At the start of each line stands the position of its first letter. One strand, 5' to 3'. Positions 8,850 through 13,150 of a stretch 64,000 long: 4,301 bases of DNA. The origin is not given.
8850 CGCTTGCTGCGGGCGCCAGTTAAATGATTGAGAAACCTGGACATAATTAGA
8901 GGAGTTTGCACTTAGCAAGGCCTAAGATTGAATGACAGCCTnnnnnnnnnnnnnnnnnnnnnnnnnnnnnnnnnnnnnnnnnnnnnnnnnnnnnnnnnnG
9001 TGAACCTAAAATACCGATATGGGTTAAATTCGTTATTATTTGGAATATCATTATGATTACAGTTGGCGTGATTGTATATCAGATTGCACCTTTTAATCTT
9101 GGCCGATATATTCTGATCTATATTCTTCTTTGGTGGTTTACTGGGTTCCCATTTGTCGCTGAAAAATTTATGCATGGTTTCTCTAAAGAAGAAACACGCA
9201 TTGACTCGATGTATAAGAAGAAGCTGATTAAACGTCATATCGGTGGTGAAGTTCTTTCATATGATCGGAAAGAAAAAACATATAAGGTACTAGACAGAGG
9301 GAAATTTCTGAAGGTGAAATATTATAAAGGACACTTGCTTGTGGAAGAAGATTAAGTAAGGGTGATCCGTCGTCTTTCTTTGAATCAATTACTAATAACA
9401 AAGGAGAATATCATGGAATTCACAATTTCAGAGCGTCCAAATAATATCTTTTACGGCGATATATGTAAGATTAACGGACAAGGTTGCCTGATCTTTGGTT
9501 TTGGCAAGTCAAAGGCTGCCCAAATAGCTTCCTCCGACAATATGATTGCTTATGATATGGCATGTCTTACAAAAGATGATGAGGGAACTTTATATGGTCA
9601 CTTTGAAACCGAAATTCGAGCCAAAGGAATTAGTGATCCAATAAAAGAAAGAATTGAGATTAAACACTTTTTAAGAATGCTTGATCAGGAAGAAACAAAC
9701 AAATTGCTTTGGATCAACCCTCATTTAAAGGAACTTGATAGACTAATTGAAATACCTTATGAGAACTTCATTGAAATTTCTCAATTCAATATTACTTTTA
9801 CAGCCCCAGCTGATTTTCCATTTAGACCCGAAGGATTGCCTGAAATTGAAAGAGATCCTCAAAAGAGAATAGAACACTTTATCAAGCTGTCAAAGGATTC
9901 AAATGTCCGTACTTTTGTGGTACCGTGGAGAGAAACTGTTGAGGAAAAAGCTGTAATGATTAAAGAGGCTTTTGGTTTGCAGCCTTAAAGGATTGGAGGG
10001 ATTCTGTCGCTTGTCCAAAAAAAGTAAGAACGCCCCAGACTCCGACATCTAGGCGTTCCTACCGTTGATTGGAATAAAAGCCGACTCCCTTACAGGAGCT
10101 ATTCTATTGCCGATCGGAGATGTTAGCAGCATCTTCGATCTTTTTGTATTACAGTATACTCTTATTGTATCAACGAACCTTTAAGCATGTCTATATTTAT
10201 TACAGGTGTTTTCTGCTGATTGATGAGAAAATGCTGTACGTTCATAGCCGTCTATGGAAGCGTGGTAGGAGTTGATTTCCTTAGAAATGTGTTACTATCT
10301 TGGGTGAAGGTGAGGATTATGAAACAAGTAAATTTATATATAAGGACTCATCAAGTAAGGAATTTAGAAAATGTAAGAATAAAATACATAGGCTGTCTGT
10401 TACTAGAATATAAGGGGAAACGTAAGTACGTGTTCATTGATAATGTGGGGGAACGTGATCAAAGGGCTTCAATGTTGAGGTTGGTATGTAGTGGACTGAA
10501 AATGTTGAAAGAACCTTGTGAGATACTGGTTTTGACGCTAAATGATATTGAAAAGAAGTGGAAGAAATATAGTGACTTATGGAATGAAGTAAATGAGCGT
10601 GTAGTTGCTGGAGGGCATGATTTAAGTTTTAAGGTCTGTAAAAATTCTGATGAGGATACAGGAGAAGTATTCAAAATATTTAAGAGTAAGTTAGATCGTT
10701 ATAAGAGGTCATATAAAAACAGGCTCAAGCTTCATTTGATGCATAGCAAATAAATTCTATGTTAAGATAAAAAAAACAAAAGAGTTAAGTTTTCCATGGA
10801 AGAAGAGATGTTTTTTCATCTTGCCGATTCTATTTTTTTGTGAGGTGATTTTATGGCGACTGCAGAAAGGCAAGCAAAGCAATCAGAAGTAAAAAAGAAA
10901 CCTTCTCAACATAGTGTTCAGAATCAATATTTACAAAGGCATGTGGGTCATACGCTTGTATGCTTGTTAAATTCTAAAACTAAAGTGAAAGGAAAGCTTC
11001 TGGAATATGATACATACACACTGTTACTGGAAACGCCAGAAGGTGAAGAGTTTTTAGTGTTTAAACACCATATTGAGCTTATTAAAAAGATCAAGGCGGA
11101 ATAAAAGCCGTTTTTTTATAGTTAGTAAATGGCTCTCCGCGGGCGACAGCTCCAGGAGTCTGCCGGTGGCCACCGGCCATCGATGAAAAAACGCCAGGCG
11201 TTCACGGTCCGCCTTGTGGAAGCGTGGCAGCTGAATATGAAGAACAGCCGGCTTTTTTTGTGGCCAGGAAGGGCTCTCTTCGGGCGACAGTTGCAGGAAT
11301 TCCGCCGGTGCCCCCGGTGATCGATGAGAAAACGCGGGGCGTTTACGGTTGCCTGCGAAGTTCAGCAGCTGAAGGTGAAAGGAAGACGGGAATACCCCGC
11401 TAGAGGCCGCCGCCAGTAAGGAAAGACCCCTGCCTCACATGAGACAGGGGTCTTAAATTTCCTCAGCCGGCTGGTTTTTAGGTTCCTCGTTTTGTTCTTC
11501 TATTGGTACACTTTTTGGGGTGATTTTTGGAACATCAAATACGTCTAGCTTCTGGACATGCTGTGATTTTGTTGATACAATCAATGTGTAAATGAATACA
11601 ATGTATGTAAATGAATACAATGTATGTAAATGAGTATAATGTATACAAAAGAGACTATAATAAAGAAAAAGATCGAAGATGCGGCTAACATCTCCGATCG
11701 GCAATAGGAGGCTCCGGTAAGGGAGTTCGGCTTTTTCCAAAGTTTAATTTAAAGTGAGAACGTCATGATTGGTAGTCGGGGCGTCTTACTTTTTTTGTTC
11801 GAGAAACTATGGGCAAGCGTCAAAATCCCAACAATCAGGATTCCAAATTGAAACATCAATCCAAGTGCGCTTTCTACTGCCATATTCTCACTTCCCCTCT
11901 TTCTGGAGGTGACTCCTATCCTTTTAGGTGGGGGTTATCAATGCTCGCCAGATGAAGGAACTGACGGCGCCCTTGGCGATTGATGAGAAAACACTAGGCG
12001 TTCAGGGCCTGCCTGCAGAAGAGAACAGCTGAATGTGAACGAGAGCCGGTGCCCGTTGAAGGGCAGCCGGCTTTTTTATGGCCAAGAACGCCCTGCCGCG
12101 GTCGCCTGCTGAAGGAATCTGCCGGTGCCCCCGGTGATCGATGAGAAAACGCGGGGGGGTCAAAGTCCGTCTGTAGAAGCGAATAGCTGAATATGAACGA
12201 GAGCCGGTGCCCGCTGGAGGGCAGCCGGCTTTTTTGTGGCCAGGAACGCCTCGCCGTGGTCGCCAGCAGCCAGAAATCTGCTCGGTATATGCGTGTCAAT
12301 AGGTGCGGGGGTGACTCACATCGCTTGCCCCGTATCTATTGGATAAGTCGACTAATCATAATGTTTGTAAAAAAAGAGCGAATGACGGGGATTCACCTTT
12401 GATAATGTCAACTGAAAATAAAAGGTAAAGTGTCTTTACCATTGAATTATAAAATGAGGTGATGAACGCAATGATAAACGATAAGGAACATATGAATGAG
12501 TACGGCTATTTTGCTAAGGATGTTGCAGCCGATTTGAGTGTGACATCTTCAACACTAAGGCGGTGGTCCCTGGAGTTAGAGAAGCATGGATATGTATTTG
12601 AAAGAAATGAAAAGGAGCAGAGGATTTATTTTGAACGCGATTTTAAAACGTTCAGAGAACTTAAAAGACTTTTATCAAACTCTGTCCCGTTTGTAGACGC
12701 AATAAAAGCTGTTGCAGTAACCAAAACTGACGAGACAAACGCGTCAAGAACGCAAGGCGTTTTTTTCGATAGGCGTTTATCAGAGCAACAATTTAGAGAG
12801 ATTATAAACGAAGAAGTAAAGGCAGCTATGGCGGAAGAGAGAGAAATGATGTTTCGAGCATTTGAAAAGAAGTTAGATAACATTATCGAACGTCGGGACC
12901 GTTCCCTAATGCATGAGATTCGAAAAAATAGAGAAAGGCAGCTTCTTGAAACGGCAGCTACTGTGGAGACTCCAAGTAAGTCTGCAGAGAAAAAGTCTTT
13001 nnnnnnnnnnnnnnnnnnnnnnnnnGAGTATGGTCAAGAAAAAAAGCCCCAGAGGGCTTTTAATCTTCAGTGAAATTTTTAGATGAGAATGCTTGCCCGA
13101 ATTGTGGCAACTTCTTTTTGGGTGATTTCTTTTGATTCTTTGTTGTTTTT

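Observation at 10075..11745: hfq paralog carried on a ~1.7-kb segment bounded by ~110-bp inverted repeats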

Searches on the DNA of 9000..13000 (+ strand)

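Call 6: search_dna_similar(query=window:9000-13000:+, collection=plasmids, mode=near, max_rows=30)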
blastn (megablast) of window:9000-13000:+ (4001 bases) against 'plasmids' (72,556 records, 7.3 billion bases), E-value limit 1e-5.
Records with a match: 52; places in all: 69; records where one place covers at least 80% of the query: 3.
Best place of each record, by identity: >=99% 3; 95-99% 3; 90-95% 4; 80-90% 11; 60-80% 31.
By first word of the organism name: Bacillus 51; Shouchella 1.
By predicted mobility (MOB-suite, as given by PLSDB): non-mobilizable 46; mobilizable 6.
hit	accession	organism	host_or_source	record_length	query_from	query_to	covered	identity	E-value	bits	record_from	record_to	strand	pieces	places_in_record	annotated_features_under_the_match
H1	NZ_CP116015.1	Bacillus velezensis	cell culture,Ganjang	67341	1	4001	100%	100.0%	0e+0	7378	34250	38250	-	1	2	hypothetical protein (x3) | MerR family transcriptional regulator | RNA chaperone Hfq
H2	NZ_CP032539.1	Bacillus licheniformis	Cell culture,Maotai Daqu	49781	1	4001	100%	99.9%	0e+0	7372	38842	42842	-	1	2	hypothetical protein (x3) | MerR family transcriptional regulator | RNA chaperone Hfq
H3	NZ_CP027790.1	Bacillus licheniformis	Cell culture,Manure compost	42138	1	4001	100%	99.4%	0e+0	7232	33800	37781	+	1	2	hypothetical protein (x3) | MerR family transcriptional regulator | RNA chaperone Hfq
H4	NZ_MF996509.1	Bacillus glycinifermentans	-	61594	1017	3251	51%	93.3%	0e+0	3060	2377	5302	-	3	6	hypothetical protein (x2) | RNA chaperone Hfq | putative holin-like toxin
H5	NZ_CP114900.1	Bacillus subtilis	yak,whole organism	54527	1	965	24%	84.9%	0e+0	970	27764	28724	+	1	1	hypothetical protein (x2)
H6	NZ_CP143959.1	Bacillus amyloliquefaciens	-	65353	201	977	19%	86.7%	0e+0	857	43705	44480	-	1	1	hypothetical protein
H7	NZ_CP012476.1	Shouchella clausii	-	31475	401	973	14%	85.8%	2e-169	604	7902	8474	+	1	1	hypothetical protein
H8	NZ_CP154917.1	Bacillus subtilis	-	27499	2505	2913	10%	88.6%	4e-132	481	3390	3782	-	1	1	putative holin-like toxin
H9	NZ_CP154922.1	Bacillus subtilis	-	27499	2505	2913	10%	88.6%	4e-132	481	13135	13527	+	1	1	putative holin-like toxin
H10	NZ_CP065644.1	Bacillus licheniformis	-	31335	2607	2913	8%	95.5%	2e-135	492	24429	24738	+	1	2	putative holin-like toxin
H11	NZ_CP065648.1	Bacillus licheniformis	-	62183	2607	2913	8%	95.5%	2e-135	492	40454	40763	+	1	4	putative holin-like toxin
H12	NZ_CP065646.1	Bacillus licheniformis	-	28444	2607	2913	8%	95.2%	3e-133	484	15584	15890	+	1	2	putative holin-like toxin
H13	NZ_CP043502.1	Bacillus paralicheniformis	cell culture,tomato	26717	2607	2913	8%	93.9%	4e-127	464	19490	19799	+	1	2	putative holin-like toxin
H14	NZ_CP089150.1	Bacillus subtilis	single cell,Nuruk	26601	2607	2913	8%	93.9%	4e-127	464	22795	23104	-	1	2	putative holin-like toxin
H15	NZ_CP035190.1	Bacillus licheniformis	cell culture,food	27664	2626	2913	7%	91.4%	2e-105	392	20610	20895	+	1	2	putative holin-like toxin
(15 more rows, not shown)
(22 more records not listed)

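Call 8: get_annotated_region(hit=H1, flank=6000)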
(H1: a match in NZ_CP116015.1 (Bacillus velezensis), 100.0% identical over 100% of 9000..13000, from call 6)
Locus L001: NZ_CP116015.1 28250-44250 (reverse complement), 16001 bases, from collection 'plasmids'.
description: Bacillus velezensis strain SRCM124633 plasmid unnamed1, complete sequence
organism: Bacillus velezensis (NCBI taxid 492670)
taxonomy: Bacteria; Bacillota; Bacilli; Bacillales; Bacillaceae; Bacillus; Bacillus velezensis
host: -; source: cell culture,Ganjang; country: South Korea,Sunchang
typing (MOB-suite, as given by PLSDB): non-mobilizable
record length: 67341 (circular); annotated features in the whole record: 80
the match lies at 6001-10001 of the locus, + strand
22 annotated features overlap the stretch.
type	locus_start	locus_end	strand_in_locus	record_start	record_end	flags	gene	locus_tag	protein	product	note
CDS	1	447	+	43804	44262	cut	-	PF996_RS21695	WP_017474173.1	hypothetical protein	-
CDS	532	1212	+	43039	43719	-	-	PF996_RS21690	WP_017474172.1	hypothetical protein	-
CDS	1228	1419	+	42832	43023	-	-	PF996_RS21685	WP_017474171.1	hypothetical protein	-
CDS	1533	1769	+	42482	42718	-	-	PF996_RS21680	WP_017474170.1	hypothetical protein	-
CDS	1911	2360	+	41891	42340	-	-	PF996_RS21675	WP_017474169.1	JAB domain-containing protein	-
CDS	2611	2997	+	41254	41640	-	-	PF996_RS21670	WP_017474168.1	DUF6075 family protein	-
CDS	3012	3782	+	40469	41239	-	-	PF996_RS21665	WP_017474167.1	hypothetical protein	-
CDS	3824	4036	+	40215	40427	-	-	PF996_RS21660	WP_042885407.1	hypothetical protein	-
CDS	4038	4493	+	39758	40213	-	-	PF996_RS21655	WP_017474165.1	NucA/NucB deoxyribonuclease domain-containing protein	-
CDS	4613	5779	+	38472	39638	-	-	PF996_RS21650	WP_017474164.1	hypothetical protein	-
CDS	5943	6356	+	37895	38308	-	-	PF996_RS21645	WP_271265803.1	hypothetical protein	-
CDS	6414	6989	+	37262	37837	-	-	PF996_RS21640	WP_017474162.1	hypothetical protein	-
CDS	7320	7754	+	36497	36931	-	-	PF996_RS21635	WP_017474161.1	hypothetical protein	-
CDS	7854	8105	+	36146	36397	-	-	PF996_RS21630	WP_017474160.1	RNA chaperone Hfq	GO:0006355 - regulation of DNA-templated transcription [Evidence IEA]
CDS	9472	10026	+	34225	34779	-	-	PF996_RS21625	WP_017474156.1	MerR family transcriptional regulator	GO:0006355 - regulation of DNA-templated transcription [Evidence IEA]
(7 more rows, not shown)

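Call 9: get_annotated_region(hit=H4, flank=4000)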
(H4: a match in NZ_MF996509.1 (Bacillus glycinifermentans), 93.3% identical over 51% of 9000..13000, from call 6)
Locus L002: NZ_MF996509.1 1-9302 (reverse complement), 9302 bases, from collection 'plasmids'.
description: Bacillus glycinifermentans strain KBN06P03352 plasmid unnamed1, complete sequence
organism: Bacillus glycinifermentans (NCBI taxid 1664069)
taxonomy: Bacteria; Bacillota; Bacilli; Bacillales; Bacillaceae; Bacillus; Bacillus glycinifermentans
host: -; source: -; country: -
typing (MOB-suite, as given by PLSDB): non-mobilizable
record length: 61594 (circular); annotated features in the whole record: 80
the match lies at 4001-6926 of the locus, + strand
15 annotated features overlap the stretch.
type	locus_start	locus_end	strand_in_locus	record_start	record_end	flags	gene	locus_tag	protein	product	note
CDS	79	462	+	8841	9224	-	-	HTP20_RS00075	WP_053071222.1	DUF6075 family protein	-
CDS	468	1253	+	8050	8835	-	-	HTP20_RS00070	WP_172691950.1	hypothetical protein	-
CDS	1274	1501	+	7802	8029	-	-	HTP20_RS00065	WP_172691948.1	hypothetical protein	-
CDS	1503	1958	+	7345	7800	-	-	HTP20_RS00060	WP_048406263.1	NucA/NucB deoxyribonuclease domain-containing protein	-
CDS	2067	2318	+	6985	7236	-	-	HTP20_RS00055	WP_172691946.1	hypothetical protein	-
CDS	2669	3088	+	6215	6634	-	-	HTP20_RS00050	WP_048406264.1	hypothetical protein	-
CDS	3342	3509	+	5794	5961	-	-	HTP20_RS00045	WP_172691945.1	hypothetical protein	-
CDS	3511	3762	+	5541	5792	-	-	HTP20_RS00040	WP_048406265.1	hypothetical protein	-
CDS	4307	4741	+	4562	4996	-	-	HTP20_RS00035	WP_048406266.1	hypothetical protein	-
CDS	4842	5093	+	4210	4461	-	-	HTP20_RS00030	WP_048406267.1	RNA chaperone Hfq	GO:0006355 - regulation of DNA-templated transcription [Evidence IEA]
CDS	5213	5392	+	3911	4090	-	-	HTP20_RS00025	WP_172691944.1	hypothetical protein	-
CDS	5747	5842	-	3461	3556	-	-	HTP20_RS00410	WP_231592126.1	putative holin-like toxin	-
CDS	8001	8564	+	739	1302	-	-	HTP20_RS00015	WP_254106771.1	MerR family transcriptional regulator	GO:0006355 - regulation of DNA-templated transcription [Evidence IEA]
CDS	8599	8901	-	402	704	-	-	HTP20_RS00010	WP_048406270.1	hypothetical protein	-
CDS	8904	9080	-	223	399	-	-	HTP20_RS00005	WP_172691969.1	hypothetical protein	-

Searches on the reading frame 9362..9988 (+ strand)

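Call 10: search_protein_families(library=ncbifam, proteins=[window:9362-9988:+], max_evalue=1)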
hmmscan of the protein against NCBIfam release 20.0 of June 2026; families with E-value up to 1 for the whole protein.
window:9362-9988:+ (208 aa): 0 families

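Call 11: search_protein_families(library=pfam, proteins=[window:9362-9988:+], max_evalue=1)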
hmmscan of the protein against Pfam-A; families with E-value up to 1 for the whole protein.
window:9362-9988:+ (208 aa): 1 family
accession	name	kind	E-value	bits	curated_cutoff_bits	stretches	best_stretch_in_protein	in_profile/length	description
PF16800.11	Endopep_inhib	-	0.06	13.7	29.9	1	31-74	84-127/150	IseA DL-endopeptidase inhibitor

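Call 77: search_protein_families(library=phrogs, proteins=[window:9362-9985:+], max_evalue=0.01)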
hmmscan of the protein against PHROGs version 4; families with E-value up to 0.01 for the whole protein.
window:9362-9985:+ (208 aa): 0 families

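Call 85: search_protein_families(library=padloc, proteins=[window:9362-9985:+], max_evalue=0.01)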
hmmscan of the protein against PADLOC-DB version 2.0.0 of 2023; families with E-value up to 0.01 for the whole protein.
window:9362-9985:+ (208 aa): 1 family
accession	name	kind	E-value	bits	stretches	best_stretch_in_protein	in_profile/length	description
PDLC02408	Aga_SIR2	-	0.00023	18.4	1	43-143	10-113/343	Class II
